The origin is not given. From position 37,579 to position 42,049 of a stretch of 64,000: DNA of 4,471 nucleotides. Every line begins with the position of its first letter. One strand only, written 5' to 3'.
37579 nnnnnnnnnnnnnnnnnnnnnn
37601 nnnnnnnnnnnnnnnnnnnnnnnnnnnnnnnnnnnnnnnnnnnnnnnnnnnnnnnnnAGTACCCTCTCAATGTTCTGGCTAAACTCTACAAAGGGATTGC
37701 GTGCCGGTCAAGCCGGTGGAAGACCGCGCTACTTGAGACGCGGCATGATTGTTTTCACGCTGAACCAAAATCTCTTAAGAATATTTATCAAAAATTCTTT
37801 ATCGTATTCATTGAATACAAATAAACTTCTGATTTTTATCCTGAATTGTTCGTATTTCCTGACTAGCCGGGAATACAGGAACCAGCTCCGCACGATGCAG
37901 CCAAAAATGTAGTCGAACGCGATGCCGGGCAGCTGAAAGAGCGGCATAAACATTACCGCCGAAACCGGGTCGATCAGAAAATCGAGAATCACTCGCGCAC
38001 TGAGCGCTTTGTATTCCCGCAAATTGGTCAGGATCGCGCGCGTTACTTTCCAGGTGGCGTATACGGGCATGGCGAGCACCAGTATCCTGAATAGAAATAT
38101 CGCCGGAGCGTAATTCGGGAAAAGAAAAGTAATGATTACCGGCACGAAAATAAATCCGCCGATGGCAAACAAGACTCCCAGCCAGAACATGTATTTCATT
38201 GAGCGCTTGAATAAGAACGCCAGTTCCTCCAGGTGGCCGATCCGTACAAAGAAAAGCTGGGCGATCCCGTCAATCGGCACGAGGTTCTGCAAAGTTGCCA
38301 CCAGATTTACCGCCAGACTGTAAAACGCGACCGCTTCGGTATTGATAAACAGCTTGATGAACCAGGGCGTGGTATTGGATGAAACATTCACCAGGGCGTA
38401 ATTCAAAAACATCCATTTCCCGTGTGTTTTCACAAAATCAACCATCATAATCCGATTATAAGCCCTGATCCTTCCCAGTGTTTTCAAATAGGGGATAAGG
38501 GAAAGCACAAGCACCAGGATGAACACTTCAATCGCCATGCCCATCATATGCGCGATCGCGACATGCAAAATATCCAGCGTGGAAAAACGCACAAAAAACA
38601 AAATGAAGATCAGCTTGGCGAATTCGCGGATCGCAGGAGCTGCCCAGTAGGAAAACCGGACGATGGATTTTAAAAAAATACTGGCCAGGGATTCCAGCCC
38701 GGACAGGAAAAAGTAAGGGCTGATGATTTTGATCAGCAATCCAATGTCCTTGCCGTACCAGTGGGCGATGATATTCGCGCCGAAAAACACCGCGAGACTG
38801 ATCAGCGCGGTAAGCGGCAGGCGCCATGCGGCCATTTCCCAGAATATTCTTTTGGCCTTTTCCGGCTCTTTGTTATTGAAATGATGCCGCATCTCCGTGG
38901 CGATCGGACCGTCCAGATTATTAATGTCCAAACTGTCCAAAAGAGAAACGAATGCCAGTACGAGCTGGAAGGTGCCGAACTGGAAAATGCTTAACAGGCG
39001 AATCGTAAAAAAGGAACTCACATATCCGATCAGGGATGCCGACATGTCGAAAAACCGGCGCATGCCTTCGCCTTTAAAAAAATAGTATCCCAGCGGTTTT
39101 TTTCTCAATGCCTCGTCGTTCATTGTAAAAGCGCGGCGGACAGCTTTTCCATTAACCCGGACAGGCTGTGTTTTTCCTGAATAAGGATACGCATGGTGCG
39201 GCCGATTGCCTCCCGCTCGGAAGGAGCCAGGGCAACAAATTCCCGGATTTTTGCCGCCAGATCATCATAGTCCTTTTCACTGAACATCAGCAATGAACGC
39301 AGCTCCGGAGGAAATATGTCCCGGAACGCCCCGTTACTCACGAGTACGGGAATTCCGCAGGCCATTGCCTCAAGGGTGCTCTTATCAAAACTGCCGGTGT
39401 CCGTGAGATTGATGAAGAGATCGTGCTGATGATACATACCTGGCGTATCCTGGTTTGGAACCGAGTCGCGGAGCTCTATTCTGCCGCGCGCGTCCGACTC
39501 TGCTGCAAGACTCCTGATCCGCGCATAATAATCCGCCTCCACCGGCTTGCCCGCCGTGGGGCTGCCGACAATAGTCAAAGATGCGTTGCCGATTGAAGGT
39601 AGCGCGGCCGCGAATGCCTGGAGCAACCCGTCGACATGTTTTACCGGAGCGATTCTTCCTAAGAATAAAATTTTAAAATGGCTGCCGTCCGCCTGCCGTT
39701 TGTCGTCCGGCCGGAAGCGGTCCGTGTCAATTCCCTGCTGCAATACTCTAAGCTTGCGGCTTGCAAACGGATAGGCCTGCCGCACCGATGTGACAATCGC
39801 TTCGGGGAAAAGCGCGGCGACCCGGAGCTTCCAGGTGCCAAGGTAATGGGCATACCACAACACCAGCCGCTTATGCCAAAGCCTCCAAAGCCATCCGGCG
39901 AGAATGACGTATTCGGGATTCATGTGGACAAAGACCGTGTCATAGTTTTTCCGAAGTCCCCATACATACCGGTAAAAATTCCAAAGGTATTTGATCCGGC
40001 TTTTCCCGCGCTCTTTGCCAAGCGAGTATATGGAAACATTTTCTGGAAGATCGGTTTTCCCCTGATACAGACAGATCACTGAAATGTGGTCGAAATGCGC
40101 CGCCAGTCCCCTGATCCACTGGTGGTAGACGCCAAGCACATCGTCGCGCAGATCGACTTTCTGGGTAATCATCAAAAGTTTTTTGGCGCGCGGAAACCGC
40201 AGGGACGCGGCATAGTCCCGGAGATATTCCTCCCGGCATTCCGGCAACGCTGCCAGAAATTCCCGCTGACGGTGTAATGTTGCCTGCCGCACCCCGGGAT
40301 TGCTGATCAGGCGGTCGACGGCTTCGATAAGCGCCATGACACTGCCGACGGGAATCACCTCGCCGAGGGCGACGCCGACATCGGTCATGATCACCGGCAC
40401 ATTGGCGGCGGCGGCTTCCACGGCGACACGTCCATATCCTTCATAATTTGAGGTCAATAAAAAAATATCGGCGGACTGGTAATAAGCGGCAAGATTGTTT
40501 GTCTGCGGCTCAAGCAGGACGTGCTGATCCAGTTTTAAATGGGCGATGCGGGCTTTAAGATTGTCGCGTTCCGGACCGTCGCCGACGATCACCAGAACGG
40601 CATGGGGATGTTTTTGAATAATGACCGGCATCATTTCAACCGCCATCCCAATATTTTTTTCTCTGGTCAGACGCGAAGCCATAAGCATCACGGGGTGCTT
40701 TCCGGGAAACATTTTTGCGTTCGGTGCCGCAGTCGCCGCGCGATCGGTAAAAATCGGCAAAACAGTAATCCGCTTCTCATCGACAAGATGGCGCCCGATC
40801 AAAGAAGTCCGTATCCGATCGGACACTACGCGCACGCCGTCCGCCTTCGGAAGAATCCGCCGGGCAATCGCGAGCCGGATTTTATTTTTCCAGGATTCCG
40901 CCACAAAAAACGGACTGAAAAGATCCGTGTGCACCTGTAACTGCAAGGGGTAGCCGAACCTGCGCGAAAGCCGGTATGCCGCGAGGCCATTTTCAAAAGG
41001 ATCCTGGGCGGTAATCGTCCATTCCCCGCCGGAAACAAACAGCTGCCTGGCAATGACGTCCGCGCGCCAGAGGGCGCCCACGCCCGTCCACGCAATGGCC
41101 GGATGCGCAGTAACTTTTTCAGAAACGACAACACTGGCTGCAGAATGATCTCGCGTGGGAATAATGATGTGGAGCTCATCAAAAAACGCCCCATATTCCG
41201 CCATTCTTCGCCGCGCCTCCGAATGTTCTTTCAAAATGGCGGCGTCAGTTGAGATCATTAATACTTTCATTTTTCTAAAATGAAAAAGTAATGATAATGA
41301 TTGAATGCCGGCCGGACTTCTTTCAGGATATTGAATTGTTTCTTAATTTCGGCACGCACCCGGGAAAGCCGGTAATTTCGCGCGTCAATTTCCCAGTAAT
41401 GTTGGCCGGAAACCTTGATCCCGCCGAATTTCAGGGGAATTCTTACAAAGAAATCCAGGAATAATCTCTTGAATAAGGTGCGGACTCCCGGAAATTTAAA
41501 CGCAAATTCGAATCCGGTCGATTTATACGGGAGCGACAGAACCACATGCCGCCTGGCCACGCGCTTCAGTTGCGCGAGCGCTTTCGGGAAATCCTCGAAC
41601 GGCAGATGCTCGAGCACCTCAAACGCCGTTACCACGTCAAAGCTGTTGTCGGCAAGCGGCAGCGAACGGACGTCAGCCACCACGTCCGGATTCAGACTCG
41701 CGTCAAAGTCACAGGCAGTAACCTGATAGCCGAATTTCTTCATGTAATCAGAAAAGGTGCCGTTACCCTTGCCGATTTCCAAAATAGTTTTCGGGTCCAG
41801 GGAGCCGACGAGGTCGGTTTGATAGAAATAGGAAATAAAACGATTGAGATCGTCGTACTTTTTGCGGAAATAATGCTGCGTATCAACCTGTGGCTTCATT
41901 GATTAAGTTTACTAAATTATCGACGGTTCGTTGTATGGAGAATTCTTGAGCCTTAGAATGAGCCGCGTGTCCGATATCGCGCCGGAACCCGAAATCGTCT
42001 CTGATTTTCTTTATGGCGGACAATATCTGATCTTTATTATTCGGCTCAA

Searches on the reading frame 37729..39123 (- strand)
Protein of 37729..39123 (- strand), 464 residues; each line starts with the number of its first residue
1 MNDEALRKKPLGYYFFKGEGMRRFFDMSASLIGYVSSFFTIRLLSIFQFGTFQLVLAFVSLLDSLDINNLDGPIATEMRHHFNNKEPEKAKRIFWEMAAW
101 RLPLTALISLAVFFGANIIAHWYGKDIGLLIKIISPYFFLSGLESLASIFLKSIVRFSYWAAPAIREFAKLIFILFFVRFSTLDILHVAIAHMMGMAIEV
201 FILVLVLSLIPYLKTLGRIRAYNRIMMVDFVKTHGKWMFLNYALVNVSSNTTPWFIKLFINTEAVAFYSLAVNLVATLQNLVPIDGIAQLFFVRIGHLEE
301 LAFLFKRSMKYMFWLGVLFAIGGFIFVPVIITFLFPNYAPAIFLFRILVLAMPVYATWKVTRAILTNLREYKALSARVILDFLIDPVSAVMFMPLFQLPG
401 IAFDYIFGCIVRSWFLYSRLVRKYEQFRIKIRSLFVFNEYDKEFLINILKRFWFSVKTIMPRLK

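Call 30: search_protein_families(library=pfam, proteins=[window:37729-39123:-], max_evalue=0.01)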
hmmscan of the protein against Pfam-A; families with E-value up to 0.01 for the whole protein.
window:37729-39123:- (464 aa): 1 family
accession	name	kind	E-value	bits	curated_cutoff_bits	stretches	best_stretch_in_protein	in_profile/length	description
PF01943.22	Polysacc_synt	-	3.2e-10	40.4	28.2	1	29-282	15-258/274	Polysaccharide biosynthesis protein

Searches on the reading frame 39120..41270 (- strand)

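Call 30: search_protein_families(library=pfam, proteins=[window:39120-41270:-], max_evalue=0.01)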
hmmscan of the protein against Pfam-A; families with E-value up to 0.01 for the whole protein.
window:39120-41270:- (716 aa): 6 families
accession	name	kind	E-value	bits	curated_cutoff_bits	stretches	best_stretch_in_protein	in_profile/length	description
PF00534.26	Glycos_transf_1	-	1.2e-49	168.6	26.4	2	186-329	9-163/172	Glycosyl transferases group 1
PF13692.12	Glyco_trans_1_4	-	7.6e-45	153.1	27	2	193-324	2-142/142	Glycosyl transferases group 1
PF20706.3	GT4-conflict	-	1.6e-21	77.2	26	2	128-297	132-312/385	Family 4 Glycosyltransferase in conflict systems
PF13524.12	Glyco_trans_1_2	-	1.2e-14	54.9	25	1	564-710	16-142/144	Glycosyl transferase-like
PF13579.12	Glyco_trans_4_4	-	8.7e-12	46.1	29.7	2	84-172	73-156/158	Glycosyl transferase 4-like domain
PF13439.12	Glyco_transf_4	-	1.2e-11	45.3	28.5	1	86-175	76-166/170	Glycosyltransferase Family 4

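Call 76: search_protein_families(library=ncbifam, proteins=[window:39120-41270:-], max_evalue=0.1)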
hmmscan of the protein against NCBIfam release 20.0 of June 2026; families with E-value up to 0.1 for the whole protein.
window:39120-41270:- (716 aa): 41 families (the best 25 are shown)
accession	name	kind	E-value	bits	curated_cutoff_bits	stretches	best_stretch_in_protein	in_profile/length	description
NF041876.1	EPS_EpsE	equivalog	7.2e-30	104.5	400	2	492-702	172-381/389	exopolysaccharide biosynthesis GT4 family glycosyltransferase EpsE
TIGR03088.1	stp2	hypoth_equivalog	1.9e-28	99.6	409.05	2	184-337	186-351/374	TIGR03088 family PEP-CTERM/XrtA system glycosyltransferase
TIGR03999.1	thiol_BshA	equivalog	6.6e-28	97.7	273.7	2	137-309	139-314/375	N-acetyl-alpha-D-glucosaminyl L-malate synthase BshA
NF038229.1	Glyco4_Geo_Pelo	equivalog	6.5e-23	81.3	400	2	487-702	115-321/338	GPMC system family 4 glycosyltransferase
TIGR03449.1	mycothiol_MshA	equivalog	9.2e-22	77.5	462.5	2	498-679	181-367/406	D-inositol-3-phosphate glycosyltransferase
NF053787.1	GlcN_PG_synth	equivalog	8e-19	67.7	480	2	85-309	85-303/361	N-acetylglucosaminyl phosphatidylglycerol synthase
TIGR04047.1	MSMEG_0565_glyc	hypoth_equivalog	3.6e-18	65.8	259.85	2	141-313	137-323/373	MSMEG_0565 family glycosyltransferase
NF047684.1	TeichurnBiosyTuaC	equivalog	3.6e-17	62.4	550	1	186-300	213-323/391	teichuronic acid biosynthesis protein TuaC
NF049988.1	MGlcDAGSynMgs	equivalog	8e-17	61.7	400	2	194-295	215-318/398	alpha-monoglucosyldiacylglycerol synthase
NF038255.1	exopoly_VpsD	equivalog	8.1e-17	61.1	300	2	143-300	157-316/381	VpsD family glycosyltransferase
TIGR02149.1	glgA_Coryne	subfamily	1e-16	61.1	302.4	2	496-670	159-340/391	glycogen synthase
NF046085.1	XrtY_assoc_Gly1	equivalog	3.6e-16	59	400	2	521-708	198-375/387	XrtY-associated glycosyltransferase XYAG1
NF038295.1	EPS_HpsP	equivalog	5.2e-16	58.6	550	2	185-298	200-319/388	hormogonium polysaccharide biosynthesis glycosyltransferase HpsP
TIGR04157.1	glyco_rSAM_CFB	subfamily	7.3e-16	58.1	400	2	185-308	220-341/406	TIGR04157 family glycosyltransferase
NF050063.1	ProtGlycPglJ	equivalog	2.6e-15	56.5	500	1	133-299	135-298/363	N-acetylgalactosamine-N,N'-diacetylbacillosaminyl-diphospho-undecaprenol 4-alpha-N-acetylgalactosaminyltransferase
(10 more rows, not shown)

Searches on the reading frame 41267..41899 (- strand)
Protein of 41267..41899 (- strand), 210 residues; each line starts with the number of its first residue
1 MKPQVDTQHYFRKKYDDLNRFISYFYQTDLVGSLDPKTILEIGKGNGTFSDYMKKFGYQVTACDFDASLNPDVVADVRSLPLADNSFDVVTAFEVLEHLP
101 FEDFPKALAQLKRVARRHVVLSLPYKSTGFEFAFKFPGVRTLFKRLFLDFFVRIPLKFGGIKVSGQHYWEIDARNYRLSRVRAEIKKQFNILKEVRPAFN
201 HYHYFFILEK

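Call 30: search_protein_families(library=pfam, proteins=[window:41267-41899:-], max_evalue=0.01)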
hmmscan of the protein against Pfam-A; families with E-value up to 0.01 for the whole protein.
window:41267-41899:- (210 aa): 6 families
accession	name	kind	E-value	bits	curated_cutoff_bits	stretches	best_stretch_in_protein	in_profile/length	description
PF08241.18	Methyltransf_11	-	1.2e-15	58.3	21.2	1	40-118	1-90/95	Methyltransferase domain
PF13489.12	Methyltransf_23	-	3.3e-13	50.1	27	1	33-128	20-123/164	Methyltransferase domain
PF13649.12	Methyltransf_25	-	2.5e-12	47.8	27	1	39-116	1-94/97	Methyltransferase domain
PF08242.18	Methyltransf_12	-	1.2e-07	32.8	30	1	40-116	1-93/98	Methyltransferase domain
PF03848.20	TehB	-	7e-05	22.8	20.4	1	7-67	5-62/193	Tellurite resistance protein TehB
PF13847.12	Methyltransf_31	-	9.9e-05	22.5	27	1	74-121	60-107/145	Methyltransferase domain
